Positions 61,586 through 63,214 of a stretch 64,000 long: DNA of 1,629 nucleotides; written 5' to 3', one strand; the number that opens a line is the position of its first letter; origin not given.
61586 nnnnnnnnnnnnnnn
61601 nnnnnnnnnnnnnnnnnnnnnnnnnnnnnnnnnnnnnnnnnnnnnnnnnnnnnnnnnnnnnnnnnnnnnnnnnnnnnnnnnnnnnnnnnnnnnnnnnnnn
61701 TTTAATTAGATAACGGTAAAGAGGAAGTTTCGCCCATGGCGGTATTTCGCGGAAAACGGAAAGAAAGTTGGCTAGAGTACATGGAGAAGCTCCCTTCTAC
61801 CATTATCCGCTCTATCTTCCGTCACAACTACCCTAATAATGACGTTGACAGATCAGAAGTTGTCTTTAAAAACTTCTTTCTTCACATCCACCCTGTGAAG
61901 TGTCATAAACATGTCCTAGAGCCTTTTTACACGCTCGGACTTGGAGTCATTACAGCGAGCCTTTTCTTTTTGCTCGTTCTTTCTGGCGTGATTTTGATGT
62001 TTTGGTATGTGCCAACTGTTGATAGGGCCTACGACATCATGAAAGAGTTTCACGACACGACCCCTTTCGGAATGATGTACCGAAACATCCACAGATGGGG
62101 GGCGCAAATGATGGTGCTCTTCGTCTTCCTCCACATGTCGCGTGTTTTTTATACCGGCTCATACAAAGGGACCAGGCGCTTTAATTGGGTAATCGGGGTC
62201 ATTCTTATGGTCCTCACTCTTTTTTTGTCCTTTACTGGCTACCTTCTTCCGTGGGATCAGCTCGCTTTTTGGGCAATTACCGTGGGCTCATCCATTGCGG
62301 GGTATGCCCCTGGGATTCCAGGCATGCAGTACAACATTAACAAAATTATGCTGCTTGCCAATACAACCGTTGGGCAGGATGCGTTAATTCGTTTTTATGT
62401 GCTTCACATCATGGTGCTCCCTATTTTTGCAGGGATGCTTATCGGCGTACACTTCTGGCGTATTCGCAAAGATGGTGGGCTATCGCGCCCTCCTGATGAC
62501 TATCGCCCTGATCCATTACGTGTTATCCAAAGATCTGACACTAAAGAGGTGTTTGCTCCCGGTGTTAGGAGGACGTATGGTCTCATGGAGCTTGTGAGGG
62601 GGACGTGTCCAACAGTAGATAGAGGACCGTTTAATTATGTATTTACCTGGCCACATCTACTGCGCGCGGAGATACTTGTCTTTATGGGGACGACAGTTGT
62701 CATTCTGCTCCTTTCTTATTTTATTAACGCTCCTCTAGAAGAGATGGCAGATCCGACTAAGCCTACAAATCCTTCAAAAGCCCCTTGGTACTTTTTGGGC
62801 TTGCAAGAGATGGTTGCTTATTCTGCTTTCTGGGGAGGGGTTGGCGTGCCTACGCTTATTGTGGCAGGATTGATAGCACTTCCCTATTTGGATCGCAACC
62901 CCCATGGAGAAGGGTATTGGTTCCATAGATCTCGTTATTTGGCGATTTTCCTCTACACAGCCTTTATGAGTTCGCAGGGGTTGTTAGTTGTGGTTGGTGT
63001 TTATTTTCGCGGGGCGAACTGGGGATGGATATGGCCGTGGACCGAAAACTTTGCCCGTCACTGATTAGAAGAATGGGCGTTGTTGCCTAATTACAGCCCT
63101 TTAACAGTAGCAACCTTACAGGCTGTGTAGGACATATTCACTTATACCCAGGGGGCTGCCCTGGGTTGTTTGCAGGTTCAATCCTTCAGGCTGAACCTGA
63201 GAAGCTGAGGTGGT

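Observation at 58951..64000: Rieske/cytochrome b/cytochrome c cluster preceded by a GltD-like NAD(P)H flavo-iron-sulfur protein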

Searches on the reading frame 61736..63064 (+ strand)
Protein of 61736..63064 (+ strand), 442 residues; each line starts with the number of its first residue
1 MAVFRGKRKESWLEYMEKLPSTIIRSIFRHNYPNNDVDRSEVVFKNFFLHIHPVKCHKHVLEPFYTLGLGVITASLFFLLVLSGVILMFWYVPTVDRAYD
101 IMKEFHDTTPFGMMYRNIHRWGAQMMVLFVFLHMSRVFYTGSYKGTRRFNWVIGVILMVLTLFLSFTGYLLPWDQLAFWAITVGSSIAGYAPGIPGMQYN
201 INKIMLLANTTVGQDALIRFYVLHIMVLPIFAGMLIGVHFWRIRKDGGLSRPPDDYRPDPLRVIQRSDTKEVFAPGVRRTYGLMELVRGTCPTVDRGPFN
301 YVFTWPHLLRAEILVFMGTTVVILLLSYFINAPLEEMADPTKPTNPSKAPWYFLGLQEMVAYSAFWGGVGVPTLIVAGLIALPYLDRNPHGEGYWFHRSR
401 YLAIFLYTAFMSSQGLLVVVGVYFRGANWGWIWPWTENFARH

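Call 9: search_protein_families(library=pfam, proteins=[window:61736-63064:+], max_evalue=0.01)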
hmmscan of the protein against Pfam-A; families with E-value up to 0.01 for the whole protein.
window:61736-63064:+ (442 aa): 3 families
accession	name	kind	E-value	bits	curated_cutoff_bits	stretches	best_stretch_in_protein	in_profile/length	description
PF00033.24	Cytochrome_B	-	2.2e-37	129.2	27.2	1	66-246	13-188/189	Cytochrome b/b6/petB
PF13631.11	Cytochrom_B_N_2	-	1e-33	117.1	27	1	125-252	2-125/169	Cytochrome b(N-terminal)/b6/petB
PF14358.11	DUF4405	-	0.00028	21.8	26.7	1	72-134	5-62/66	Domain of unknown function (DUF4405)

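Call 10: search_protein_families(library=ncbifam, proteins=[window:61736-63064:+], max_evalue=0.01)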
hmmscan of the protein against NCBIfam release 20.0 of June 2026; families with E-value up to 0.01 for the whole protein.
window:61736-63064:+ (442 aa): 5 families
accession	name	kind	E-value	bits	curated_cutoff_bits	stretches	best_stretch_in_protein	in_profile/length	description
NF040969.1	cytb_ExtP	equivalog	2.4e-71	239.8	290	1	44-250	2-204/205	selenite/tellurite reduction operon b-type cytochrome ExtP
NF002990.0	PRK03735.1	subfamily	1.9e-48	165.2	325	1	58-247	35-218/223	cytochrome b6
NF041076.1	cyt_b_SoxC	equivalog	3.6e-27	95.5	740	1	69-241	30-193/542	proton pump complex cytochrome B SoxC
NF050120.1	bc1_QcrB_actin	exception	2.1e-21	76.4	500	1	64-241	23-213/458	cytochrome bc1 complex cytochrome b subunit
NF040970.1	memb_ExtQ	equivalog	3e-21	76.1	150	1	301-435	1-134/134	selenite/tellurite reduction operon b-type cytochrome membrane protein ExtQ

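Call 12: search_solved_structures(query=window:61736-63064:+, max_evalue=0.001)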
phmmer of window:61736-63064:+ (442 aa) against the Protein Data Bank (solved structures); distinct sequences matched with E-value up to 0.001: 53.
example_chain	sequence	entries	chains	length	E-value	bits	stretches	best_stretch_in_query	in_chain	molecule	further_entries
6rqf_I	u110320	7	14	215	2.2e-37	132.2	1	63-250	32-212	Cytochrome b6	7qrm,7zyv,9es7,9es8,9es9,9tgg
7r0w_I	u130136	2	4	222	3.2e-37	131.7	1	63-250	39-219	Cytochrome b6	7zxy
1q90_B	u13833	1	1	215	4.1e-37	131.3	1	64-250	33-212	Cytochrome b6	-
1vf5_A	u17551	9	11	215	1.5e-36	129.5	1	63-250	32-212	CYTOCHROME B6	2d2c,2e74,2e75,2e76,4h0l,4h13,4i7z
2zt9_A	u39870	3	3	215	5.2e-36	127.7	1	63-250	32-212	Cytochrome b6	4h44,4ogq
6kls_B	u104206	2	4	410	4.6e-26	94.9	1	63-253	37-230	cytochrome b subunit | Cytochrome b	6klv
2qjk_A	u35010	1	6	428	5.2e-26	94.7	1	70-248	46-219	Cytochrome b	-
2fyn_A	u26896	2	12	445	8.7e-26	94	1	70-248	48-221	Cytochrome b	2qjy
6nin_A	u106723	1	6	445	9e-26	93.9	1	70-248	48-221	Cytochrome b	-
5kkz_A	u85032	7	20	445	9.8e-26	93.8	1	70-248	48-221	Cytochrome b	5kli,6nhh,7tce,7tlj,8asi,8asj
2qjp_A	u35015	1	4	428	1e-25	93.7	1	70-248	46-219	Cytochrome b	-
29xz_B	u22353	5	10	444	3e-24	88.9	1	70-248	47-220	Cytochrome b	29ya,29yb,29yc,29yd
9fks_a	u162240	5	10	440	3.1e-24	88.9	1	70-248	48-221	Cytochrome b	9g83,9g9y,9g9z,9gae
29ye_B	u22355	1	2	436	3.4e-24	88.7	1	70-248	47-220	Cytochrome b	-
1zrt_C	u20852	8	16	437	3.4e-24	88.7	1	70-248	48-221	Cytochrome b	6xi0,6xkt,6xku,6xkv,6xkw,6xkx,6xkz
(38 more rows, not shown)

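Call 78: find_related_loci(query=window:61736-63064:+, collection=metagenome_contigs, flank=6000)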
Query window:61736-63064:+ (442 aa) in metagenome_contigs; peptide patterns used: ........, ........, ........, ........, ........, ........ (x = any residue, [..] = any of these).
79 stretches matched a pattern; 42 encode a relative of the query (tblastn E <= 1e-3); 41 distinct loci.
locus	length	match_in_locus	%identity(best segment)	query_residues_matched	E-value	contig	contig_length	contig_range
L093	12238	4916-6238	80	1-442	0e+0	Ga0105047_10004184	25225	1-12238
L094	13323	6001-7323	79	1-442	0e+0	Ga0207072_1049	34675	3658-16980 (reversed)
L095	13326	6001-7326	79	1-442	0e+0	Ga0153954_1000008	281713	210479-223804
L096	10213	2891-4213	79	1-442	0e+0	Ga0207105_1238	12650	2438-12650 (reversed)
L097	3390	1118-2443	79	1-442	0e+0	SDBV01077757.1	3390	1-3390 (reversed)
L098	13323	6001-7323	79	1-442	0e+0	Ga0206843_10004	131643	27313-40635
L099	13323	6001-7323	79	1-442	0e+0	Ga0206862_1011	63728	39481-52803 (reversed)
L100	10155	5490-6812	79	1-442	0e+0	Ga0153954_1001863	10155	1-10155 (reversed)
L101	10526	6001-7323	80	1-442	0e+0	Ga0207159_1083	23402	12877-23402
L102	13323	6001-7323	78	1-442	0e+0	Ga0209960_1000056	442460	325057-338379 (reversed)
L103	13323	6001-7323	77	1-442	0e+0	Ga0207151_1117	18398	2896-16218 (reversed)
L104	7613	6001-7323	77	1-442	0e+0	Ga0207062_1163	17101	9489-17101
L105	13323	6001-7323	77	1-442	0e+0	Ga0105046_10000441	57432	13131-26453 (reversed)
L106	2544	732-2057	77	1-442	0e+0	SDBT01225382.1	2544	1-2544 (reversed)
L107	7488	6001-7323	78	1-442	0e+0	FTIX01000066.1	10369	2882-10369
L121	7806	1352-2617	53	16-435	3e-140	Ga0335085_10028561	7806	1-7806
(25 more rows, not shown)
